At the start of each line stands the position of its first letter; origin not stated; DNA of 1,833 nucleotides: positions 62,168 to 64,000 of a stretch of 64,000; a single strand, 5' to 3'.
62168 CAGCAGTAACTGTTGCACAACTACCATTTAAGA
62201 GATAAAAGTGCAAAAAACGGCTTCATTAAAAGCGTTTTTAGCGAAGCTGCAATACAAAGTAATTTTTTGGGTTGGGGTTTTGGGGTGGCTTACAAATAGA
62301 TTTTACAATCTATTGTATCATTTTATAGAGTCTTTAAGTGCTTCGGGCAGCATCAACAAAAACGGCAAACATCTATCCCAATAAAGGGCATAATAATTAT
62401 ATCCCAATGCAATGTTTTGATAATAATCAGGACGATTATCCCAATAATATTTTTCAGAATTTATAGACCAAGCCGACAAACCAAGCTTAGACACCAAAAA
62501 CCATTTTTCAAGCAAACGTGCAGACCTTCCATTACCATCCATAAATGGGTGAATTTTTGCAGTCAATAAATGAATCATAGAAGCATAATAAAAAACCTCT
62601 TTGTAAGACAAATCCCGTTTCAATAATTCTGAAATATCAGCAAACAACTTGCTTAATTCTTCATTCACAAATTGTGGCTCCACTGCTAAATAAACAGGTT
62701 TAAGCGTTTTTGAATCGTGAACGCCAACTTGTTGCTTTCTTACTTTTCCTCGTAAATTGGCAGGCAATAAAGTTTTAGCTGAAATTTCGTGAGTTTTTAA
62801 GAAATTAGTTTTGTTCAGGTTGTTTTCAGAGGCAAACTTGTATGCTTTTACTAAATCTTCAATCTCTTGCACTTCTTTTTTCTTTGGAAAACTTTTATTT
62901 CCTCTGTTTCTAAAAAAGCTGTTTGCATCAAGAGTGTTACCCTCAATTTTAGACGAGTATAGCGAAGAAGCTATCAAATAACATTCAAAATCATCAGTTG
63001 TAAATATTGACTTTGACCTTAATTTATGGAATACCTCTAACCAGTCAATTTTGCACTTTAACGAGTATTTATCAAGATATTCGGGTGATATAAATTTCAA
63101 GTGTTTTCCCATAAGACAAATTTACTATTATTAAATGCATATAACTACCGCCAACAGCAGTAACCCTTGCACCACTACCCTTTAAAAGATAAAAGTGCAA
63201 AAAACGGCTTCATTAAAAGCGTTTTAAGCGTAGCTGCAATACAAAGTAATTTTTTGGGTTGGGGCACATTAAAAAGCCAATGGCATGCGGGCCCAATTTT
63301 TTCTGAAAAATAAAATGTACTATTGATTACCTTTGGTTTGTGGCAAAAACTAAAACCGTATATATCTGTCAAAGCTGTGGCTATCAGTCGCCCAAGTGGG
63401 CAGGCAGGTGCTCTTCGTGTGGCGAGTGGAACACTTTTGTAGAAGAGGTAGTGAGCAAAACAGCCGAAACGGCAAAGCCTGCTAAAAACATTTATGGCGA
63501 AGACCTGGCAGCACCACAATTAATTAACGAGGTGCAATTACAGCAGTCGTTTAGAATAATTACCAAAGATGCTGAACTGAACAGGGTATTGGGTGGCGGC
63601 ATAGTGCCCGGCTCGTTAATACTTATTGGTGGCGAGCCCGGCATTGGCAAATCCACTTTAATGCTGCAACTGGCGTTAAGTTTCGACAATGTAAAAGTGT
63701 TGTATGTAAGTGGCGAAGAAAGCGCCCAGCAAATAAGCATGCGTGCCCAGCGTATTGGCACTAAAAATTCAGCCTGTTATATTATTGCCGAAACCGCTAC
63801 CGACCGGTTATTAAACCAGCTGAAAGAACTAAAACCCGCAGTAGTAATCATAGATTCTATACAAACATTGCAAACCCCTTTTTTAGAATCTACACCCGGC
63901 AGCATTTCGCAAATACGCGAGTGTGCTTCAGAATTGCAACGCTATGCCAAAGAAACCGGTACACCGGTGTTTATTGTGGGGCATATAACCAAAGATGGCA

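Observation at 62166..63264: Self-contained Fic (AMPylase) cassette bracketed by 112-bp direct repeats just upstream of radA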

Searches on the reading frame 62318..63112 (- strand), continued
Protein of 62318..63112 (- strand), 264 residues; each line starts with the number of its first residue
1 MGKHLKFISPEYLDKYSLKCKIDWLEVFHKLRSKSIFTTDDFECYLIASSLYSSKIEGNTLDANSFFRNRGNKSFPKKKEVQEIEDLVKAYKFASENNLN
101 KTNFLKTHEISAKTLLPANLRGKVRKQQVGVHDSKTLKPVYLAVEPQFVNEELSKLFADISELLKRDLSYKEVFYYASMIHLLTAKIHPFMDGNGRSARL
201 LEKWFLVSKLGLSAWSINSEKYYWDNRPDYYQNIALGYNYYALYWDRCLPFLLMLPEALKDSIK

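Call 52: search_dna_similar(query=window:62318-63112:-, collection=plasmids, mode=protein, max_rows=12)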
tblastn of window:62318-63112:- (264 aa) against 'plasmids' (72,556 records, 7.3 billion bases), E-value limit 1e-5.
Records with a match: 17; places in all: 17; records where one place covers at least 80% of the query: 0.
Best place of each record, by identity: <60% 17.
By first word of the organism name: Citrobacter 12; Enterobacter 2; Francisella 1; Aureibacter 1; Rahnella 1.
By predicted mobility (MOB-suite, as given by PLSDB): mobilizable 14; non-mobilizable 2; conjugative 1.
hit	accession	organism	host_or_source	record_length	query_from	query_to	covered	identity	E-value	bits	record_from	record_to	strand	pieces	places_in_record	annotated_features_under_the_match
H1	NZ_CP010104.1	Francisella tularensis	Microbial isolate,water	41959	56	264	79%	29.2%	1e-7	60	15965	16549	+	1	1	Fic family protein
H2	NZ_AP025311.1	Aureibacter tunicatorum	-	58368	46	207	61%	27.0%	9e-7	57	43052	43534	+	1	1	Fic family protein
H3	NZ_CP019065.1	Rahnella sikkimica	bacteria,soil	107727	50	209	61%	25.4%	9e-8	60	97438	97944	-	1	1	Fic family protein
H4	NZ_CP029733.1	Citrobacter sp. CRE-46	-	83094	50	209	61%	23.0%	5e-6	55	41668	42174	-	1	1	Fic family protein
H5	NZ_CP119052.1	Citrobacter freundii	Homo sapiens,bacteria culture,renal ...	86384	50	209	61%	23.0%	5e-6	55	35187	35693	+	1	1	Fic family protein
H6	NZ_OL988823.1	Citrobacter portucalensis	-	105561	50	209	61%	23.0%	5e-6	55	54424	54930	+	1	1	Fic family protein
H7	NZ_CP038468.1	Citrobacter tructae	Rainbow trout,Whole genome ...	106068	50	209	61%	23.0%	5e-6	55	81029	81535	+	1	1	Fic family protein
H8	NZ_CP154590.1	Citrobacter freundii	Homo sapiens,rectal swab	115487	50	209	61%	23.0%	5e-6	55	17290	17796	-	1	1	Fic family protein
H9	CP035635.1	Enterobacter cloacae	Homo sapiens,blood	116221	50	209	61%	23.0%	5e-6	55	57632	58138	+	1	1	Fic family protein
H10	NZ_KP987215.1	Citrobacter freundii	-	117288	50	209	61%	23.0%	5e-6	55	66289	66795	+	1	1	Fic family protein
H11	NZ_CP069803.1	Citrobacter sp. B72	cell culture,water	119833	50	209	61%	23.0%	5e-6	55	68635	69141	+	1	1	Fic family protein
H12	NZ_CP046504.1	Citrobacter freundii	-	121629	50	209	61%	23.0%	5e-6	55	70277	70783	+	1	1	Fic family protein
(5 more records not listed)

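Call 53: search_dna_similar(query=window:62318-63112:-, collection=phages, mode=protein, max_rows=8)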
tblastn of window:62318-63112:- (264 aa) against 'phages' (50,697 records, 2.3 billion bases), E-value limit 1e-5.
Records with a match: 1; places in all: 1; records where one place covers at least 80% of the query: 0.
Best place of each record, by identity: <60% 1.
By first word of the organism name: Bacteriophage 1.
By host as written in the record: - 1.
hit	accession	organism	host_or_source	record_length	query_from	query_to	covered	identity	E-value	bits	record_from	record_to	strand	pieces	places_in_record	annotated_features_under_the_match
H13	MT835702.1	Bacteriophage sp.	human fecal samples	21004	49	245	75%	27.4%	1e-7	58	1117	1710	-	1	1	record has no annotation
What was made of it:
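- Tried and rejected: Close relatives of this Fic on plasmids or phages: none, all 29% identity or less (calls 52, 53).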

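Call 85: search_solved_structures(query=window:62318-63112:-, max_evalue=0.001)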
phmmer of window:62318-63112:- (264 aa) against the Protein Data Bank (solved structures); distinct sequences matched with E-value up to 0.001: 17.
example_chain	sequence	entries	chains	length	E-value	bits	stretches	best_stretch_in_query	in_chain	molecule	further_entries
4rgl_A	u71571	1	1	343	2.3e-06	30.6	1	54-261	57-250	Filamentation induced by cAMP protein Fic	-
3eqx_A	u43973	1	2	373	2.1e-05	27.5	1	178-236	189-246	FIC DOMAIN CONTAINING TRANSCRIPTIONAL REGULATOR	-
9tcl_B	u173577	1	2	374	2.1e-05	27.5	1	178-236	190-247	Protein adenylyltransferase SoFic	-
9tch_A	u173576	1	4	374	2.1e-05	27.5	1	178-236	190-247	Protein adenylyltransferase SoFic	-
9tc4_A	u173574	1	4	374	2.1e-05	27.5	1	178-236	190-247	Protein adenylyltransferase SoFic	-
3zcn_A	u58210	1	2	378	2.1e-05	27.5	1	178-236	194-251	ADENOSINE MONOPHOSPHATE-PROTEIN TRANSFERASE SOFIC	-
3zec_A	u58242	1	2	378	2.2e-05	27.4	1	178-236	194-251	ADENOSINE MONOPHOSPHATE-PROTEIN TRANSFERASE SOFIC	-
6i7g_A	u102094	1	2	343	0.00025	24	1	55-230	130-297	Adenosine monophosphate-protein transferase FICD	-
4u04_A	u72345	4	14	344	0.00025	24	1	55-230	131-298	Adenosine monophosphate-protein transferase FICD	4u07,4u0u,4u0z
5jj6_A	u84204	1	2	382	0.00026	23.9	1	18-205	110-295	Adenosine monophosphate-protein transferase FICD homolog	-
6i7j_A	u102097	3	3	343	0.00029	23.8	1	55-230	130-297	Adenosine monophosphate-protein transferase FICD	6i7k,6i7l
9tb0_A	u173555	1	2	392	0.00056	22.8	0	178-236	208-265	Protein adenylyltransferase SoFic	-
6i7h_A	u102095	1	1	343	0.0006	22.7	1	134-230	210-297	Adenosine monophosphate-protein transferase FICD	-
6i7i_A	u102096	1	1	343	0.00067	22.5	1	136-230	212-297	Adenosine monophosphate-protein transferase FICD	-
9yz5_A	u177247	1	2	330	0.00076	22.4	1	140-230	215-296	Protein adenylyltransferase FICD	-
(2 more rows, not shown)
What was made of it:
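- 62318..63112 (-): fic: 264-aa class II Fic-domain protein with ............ and SSKIEGN. Distant matches to SoFic and FICD structures (call 85).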

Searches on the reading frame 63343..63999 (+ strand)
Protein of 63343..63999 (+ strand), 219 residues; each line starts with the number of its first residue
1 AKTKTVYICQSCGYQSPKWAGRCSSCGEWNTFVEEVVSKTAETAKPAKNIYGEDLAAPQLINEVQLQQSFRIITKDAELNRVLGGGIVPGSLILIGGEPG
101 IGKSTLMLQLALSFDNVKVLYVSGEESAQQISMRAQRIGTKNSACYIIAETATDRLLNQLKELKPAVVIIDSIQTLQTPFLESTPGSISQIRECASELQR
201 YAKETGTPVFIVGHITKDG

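Call 10: search_protein_families(library=pfam, proteins=[window:63343-63999:+], max_evalue=0.01)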
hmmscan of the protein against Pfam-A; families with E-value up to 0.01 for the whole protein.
window:63343-63999:+ (219 aa): 16 families
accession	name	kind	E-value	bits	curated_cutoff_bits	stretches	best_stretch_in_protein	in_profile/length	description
PF13481.12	AAA_25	-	1.1e-16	61.5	27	1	72-219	15-194/195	AAA domain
PF18073.7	Zn_ribbon_LapB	-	6.4e-13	48.6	25.7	1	7-34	1-28/28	Rubredoxin metal binding domain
PF06745.19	ATPase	-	5.1e-11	42.8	26.6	1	78-140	7-72/231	KaiC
PF03796.21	DnaB_C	-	1.5e-10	41.4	27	1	78-135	8-67/255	DnaB-like helicase C terminal domain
PF13401.12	AAA_22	-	4.2e-08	34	27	1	91-214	6-123/130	AAA domain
PF13191.12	AAA_16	-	2e-05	25.6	32.6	1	87-211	24-136/167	AAA ATPase domain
PF00004.35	AAA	-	8.4e-05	23.5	21.2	1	93-177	1-70/131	ATPase family associated with various cellular activities (AAA)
PF13479.12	AAA_24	-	0.0001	22.6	27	1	93-179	5-79/195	AAA domain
PF13173.12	AAA_14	-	0.0002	21.8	27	1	92-178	4-76/129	AAA domain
PF20720.3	nSTAND3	-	0.00062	19.9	27.2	1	92-129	19-58/155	Novel STAND NTPase 3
PF13238.12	AAA_18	-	0.00066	20.6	29.4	1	93-173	1-80/128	AAA domain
PF07728.20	AAA_5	-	0.00085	19.8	22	1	94-178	3-80/139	AAA domain (dynein-related subfamily)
PF25199.1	nSTAND_NTPase5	-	0.0051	17.1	34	0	91-132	42-86/145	Novel STAND NTPase 5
PF05729.18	NACHT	-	0.0063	16.8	26.7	0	92-119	2-29/167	NACHT domain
PF18751.7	Ploopntkinase3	-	0.0065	16.5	27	1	92-120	5-33/187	P-loop Nucleotide Kinase3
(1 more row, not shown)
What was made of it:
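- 63343..64000 (+): radA (5' part, runs off the window). Pfam Zn_ribbon_LapB, AAA_25, KaiC/DnaB_C (call 10).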

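Call 32: find_homologous_proteins(query=window:63343-63999:+)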
Query window:63343-63999:+ (219 aa): 8000 proteins with E <= 0.001 among 8000 candidates; the best 120 are listed.
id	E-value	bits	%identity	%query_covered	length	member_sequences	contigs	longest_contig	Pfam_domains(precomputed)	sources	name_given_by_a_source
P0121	3.7e-86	306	64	100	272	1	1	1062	PF18073.8,PF06745.20,PF03796.22,PF00004.36,PF13401.13,PF13481.13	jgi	-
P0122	4.4e-85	303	62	100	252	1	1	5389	PF18073.8,PF06745.20,PF03796.22,PF23442.2,PF13401.13,PF13481.13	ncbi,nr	ncbi:MAG TPA: DNA repair protein RadA, partial [Chitinophagales bacterium]|nr:DNA repair protein Rad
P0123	1.9e-84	301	62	100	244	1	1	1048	PF18073.8,PF06745.20,PF03796.22,PF23442.2,PF00004.36,PF13401.13,PF13481.13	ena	-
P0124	1.5e-83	298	61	100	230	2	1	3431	PF18073.8,PF06745.20,PF03796.22,PF23442.2,PF00004.36,PF13481.13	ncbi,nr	ncbi:MAG: AAA family ATPase, partial [Bacteroidia bacterium]|nr:AAA family ATPase [Bacteroidia bacte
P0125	2.3e-83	297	62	100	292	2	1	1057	PF18073.8,PF06745.20,PF03796.22,PF23442.2,PF00004.36,PF13481.13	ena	-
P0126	4.5e-83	296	62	100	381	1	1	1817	PF18073.8,PF06745.20,PF03796.22,PF23442.2,PF00004.36,PF13401.13,PF13481.13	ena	-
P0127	8.3e-83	295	62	100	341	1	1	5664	PF18073.8,PF06745.20,PF03796.22,PF23442.2,PF00004.36,PF13481.13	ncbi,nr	ncbi:MAG: DNA repair protein RadA, partial [Bacteroidia bacterium]|nr:DNA repair protein RadA [Bacte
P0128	1.1e-82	295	63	100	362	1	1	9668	PF18073.8,PF06745.20,PF03796.22,PF23442.2,PF13481.13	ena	-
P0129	2.9e-82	293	60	100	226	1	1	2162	PF18073.8,PF06745.20,PF03796.22,PF23442.2,PF00004.36,PF13401.13,PF13481.13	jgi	-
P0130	7.9e-82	292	59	100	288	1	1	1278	PF18073.8,PF06745.20,PF13479.13,PF03796.22,PF23442.2,PF00004.36,PF13401.13,PF07728.21,PF13481.13,PF13191.13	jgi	-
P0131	1.6e-81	291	60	100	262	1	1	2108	PF18073.8,PF06745.20,PF03796.22,PF23442.2,PF00004.36,PF13481.13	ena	-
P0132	1.7e-81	291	62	100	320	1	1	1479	PF18073.8,PF06745.20,PF03796.22,PF00004.36,PF13401.13,PF13481.13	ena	-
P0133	1.9e-81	291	59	100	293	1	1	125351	PF18073.8,PF06745.20,PF03796.22,PF23442.2,PF13401.13,PF13481.13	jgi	jgi:DNA repair protein RadA/Sms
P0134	2.1e-81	291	58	100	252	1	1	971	PF18073.8,PF06745.20,PF03796.22,PF23442.2,PF00004.36,PF13401.13,PF13481.13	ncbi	-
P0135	2.4e-81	290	60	99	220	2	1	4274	PF18073.8,PF06745.20,PF03796.22,PF23442.2,PF00004.36,PF13401.13,PF07728.21,PF13481.13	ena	-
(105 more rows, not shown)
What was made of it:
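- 63343..64000 (+): Homologues are named DNA repair protein RadA (call 32).
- Tried and rejected: The RadA N-terminus search saturated at 64% identity or less (call 32).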
